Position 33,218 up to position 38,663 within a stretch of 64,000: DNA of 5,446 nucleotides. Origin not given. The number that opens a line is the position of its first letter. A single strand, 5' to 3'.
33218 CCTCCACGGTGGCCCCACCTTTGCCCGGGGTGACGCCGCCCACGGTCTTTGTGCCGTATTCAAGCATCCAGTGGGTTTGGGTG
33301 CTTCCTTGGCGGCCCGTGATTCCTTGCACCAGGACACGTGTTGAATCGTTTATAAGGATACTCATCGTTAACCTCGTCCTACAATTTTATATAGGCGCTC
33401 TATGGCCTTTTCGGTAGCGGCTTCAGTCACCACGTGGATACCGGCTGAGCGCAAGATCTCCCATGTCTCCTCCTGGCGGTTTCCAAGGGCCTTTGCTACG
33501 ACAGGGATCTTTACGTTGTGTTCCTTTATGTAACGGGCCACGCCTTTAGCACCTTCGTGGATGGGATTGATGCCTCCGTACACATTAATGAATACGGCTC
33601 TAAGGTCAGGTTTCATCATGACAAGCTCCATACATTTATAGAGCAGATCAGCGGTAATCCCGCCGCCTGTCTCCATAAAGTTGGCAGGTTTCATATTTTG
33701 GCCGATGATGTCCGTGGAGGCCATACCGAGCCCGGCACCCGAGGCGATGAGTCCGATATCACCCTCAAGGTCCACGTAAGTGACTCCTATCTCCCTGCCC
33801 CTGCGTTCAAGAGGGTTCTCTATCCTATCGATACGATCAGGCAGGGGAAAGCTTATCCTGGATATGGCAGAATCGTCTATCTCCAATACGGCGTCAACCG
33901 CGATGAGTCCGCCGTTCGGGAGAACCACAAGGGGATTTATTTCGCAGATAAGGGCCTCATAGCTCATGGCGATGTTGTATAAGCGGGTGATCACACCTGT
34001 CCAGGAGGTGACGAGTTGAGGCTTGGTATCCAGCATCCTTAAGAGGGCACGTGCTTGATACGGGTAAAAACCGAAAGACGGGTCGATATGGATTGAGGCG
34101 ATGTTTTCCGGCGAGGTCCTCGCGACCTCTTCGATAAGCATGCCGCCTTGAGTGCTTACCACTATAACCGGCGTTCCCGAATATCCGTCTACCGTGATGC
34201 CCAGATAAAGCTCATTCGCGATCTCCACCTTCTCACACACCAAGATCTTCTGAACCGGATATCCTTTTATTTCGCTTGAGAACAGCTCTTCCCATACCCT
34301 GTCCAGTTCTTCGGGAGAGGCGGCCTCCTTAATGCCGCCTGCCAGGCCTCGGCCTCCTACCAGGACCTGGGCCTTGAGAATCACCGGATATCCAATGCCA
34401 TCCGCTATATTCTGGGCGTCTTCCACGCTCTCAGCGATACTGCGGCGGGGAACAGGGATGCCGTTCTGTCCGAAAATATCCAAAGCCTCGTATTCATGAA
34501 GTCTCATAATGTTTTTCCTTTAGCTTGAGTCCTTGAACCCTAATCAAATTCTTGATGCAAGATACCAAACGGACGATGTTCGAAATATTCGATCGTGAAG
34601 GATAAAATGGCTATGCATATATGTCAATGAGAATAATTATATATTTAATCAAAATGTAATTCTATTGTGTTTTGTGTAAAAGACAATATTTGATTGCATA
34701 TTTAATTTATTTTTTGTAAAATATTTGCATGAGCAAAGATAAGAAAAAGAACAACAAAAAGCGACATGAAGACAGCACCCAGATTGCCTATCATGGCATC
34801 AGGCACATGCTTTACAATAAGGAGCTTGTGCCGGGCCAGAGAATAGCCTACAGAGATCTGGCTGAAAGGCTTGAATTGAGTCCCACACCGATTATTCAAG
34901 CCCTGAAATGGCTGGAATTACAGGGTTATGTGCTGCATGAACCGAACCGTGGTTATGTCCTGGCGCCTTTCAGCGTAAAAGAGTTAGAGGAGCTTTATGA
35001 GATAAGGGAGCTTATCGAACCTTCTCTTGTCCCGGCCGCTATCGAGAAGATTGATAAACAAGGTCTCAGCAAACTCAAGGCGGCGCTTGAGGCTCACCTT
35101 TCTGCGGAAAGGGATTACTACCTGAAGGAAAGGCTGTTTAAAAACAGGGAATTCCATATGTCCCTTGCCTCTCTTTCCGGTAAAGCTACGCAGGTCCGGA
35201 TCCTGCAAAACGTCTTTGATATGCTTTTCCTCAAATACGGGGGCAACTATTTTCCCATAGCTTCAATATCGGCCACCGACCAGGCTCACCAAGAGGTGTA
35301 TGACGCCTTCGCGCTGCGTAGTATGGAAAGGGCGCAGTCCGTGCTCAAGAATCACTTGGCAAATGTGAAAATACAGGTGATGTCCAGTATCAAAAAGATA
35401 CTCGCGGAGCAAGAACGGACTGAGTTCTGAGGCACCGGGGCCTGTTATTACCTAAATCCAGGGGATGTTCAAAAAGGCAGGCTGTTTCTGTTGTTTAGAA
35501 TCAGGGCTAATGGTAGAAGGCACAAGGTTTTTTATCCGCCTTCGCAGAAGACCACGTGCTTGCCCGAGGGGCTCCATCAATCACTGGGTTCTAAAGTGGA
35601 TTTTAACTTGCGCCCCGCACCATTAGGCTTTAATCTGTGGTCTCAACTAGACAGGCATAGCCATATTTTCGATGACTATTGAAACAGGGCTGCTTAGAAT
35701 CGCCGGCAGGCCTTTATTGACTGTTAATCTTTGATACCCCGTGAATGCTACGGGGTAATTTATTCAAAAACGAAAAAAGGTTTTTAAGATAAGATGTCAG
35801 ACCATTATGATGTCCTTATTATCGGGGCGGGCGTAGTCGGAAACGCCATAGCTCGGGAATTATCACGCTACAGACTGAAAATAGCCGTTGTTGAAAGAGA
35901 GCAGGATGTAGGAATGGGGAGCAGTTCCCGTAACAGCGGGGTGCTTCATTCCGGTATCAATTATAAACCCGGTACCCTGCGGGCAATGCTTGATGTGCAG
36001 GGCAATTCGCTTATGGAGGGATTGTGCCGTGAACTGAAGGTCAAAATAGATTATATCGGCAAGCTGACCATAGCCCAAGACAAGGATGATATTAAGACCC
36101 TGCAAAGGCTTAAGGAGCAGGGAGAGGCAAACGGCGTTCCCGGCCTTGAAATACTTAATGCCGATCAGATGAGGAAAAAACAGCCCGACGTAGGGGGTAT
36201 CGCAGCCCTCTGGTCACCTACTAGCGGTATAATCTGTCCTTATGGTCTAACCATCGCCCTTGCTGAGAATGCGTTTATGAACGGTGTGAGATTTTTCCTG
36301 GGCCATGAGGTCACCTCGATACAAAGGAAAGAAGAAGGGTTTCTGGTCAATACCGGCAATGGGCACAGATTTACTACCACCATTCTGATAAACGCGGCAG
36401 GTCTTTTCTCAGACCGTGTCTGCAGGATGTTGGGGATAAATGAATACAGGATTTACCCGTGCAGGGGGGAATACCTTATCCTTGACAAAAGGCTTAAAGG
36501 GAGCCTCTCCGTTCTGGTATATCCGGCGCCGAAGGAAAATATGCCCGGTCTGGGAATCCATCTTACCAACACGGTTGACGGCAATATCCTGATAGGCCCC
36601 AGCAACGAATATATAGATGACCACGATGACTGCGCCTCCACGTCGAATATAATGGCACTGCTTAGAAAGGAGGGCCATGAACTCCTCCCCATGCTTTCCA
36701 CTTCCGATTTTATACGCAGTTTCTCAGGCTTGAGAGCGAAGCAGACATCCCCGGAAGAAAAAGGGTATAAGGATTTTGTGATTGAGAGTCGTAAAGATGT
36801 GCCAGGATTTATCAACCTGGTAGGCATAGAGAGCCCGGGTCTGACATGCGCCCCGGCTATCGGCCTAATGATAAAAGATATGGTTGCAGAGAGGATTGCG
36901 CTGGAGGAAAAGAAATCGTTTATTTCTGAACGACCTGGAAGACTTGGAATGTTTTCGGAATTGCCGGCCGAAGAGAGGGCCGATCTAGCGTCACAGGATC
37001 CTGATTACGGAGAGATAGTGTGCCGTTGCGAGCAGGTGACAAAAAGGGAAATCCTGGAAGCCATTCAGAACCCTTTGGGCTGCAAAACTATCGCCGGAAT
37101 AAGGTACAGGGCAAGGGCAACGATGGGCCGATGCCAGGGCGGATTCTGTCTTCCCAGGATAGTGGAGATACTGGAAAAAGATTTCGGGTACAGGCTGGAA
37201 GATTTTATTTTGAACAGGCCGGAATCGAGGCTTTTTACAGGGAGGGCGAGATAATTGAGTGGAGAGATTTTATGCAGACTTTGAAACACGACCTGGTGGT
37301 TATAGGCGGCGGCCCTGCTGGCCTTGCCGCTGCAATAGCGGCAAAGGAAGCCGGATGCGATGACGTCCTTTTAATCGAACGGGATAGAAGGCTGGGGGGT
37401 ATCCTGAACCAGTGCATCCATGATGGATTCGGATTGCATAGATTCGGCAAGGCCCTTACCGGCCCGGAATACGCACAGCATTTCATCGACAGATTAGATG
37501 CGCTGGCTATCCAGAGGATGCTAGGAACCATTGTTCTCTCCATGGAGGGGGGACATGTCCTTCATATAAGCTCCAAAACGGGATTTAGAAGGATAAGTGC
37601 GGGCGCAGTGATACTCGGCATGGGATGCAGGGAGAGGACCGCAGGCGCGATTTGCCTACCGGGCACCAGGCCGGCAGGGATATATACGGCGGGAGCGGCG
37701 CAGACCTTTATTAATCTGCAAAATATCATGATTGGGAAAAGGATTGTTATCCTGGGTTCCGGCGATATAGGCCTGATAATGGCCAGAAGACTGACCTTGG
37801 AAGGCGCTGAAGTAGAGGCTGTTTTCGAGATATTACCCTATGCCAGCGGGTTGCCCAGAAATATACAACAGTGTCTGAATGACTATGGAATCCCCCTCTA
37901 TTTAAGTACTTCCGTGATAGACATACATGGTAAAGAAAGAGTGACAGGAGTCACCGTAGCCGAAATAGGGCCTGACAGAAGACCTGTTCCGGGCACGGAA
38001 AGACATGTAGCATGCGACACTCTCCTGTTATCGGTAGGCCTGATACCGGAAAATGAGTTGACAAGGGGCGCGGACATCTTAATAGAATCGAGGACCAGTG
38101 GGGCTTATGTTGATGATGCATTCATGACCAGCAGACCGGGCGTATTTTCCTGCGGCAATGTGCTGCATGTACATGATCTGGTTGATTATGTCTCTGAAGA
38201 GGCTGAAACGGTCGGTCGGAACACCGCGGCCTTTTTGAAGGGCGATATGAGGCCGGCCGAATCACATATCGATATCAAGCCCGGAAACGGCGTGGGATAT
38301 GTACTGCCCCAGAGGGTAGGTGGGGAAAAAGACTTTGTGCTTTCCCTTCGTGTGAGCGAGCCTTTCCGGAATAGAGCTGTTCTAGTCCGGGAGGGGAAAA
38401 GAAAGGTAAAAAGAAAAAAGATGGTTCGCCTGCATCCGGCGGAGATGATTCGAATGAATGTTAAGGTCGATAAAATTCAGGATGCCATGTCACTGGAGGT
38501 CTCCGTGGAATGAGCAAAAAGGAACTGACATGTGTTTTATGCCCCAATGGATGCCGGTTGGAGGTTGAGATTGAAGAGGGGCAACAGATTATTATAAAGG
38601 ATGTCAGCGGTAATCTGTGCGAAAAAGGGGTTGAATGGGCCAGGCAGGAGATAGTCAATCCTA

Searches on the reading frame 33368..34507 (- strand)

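Call 81: search_protein_families(library=pfam, proteins=[window:33368-34507:-], max_evalue=0.00001)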
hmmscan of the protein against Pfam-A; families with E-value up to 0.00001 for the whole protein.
window:33368-34507:- (379 aa): 5 families
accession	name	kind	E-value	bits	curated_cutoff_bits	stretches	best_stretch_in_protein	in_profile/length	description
PF08442.15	ATP-grasp_2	-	1.9e-57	194.6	29.5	1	2-195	1-202/202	ATP-grasp domain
PF13549.11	ATP-grasp_5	-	3.2e-12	46.7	27.6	1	3-210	10-221/221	ATP-grasp domain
PF00549.24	Ligase_CoA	-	8.3e-11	42.6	24.5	1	255-367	2-122/128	CoA-ligase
PF24948.1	Citrate_synth_N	-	2.2e-06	27.6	83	1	42-214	54-224/232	ATP-citrate synthase ATP-grasp domain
PF02786.22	CPSase_L_D2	-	3.2e-06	27.2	19.8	1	16-94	13-89/211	Carbamoyl-phosphate synthase L chain, ATP binding domain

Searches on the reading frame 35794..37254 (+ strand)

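Call 81: search_protein_families(library=pfam, proteins=[window:35794-37254:+], max_evalue=0.00001)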
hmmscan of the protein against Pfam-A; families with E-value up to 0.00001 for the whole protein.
window:35794-37254:+ (486 aa): 4 families
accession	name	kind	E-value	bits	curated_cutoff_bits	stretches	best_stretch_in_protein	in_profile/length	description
PF01266.30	DAO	-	3.4e-70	237.8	27.9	1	6-362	1-352/353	FAD dependent oxidoreductase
PF04324.20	Fer2_BFD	-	1.2e-10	42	26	1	408-461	1-49/50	BFD-like [2Fe-2S] binding domain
PF07992.20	Pyr_redox_2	-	2.5e-08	34.1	26.1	0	5-97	1-91/291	Pyridine nucleotide-disulphide oxidoreductase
PF13450.12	NAD_binding_8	-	1.9e-06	28.5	21.9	0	9-48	1-40/68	NAD(P)-binding Rossmann-like domain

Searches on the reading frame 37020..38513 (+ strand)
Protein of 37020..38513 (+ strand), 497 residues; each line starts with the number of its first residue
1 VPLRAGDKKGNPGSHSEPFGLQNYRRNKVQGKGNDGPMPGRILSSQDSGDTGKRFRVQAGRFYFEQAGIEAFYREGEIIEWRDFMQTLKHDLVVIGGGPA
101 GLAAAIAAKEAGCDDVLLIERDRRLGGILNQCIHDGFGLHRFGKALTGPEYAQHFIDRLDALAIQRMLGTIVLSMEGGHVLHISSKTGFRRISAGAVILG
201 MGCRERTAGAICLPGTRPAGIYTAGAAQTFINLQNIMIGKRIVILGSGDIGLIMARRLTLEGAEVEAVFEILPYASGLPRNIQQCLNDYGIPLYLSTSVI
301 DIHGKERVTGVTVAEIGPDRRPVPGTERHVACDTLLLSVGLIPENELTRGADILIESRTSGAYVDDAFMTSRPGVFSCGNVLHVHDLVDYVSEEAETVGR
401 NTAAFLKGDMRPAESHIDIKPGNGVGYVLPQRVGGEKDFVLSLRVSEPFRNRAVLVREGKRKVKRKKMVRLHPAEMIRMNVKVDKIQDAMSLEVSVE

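Call 81: search_protein_families(library=pfam, proteins=[window:37020-38513:+], max_evalue=0.00001)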
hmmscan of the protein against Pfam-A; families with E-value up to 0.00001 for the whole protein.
window:37020-38513:+ (497 aa): 8 families
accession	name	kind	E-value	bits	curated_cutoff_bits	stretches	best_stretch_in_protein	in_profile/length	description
PF07992.20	Pyr_redox_2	-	3.1e-26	92.9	26.1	1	91-384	2-280/291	Pyridine nucleotide-disulphide oxidoreductase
PF12831.13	FAD_oxidored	-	5.3e-11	42.9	27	1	91-134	1-43/416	FAD dependent oxidoreductase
PF00070.33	Pyr_redox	-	7.5e-11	42.8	22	0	241-314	1-80/82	Pyridine nucleotide-disulphide oxidoreductase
PF13450.12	NAD_binding_8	-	2e-10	41.3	21.9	1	94-154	1-63/68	NAD(P)-binding Rossmann-like domain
PF13738.12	Pyr_redox_3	-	1.3e-07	31.6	30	1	93-123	1-31/305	Pyridine nucleotide-disulphide oxidoreductase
PF03486.20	HI0933_like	-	1.9e-07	31.3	50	0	91-126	2-36/244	HI0933-like protein Rossmann domain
PF00890.30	FAD_binding_2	-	7.3e-07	29.1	20.4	1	91-127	1-36/414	FAD binding domain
PF01266.30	DAO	-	8.2e-06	26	27.9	0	91-126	1-35/353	FAD dependent oxidoreductase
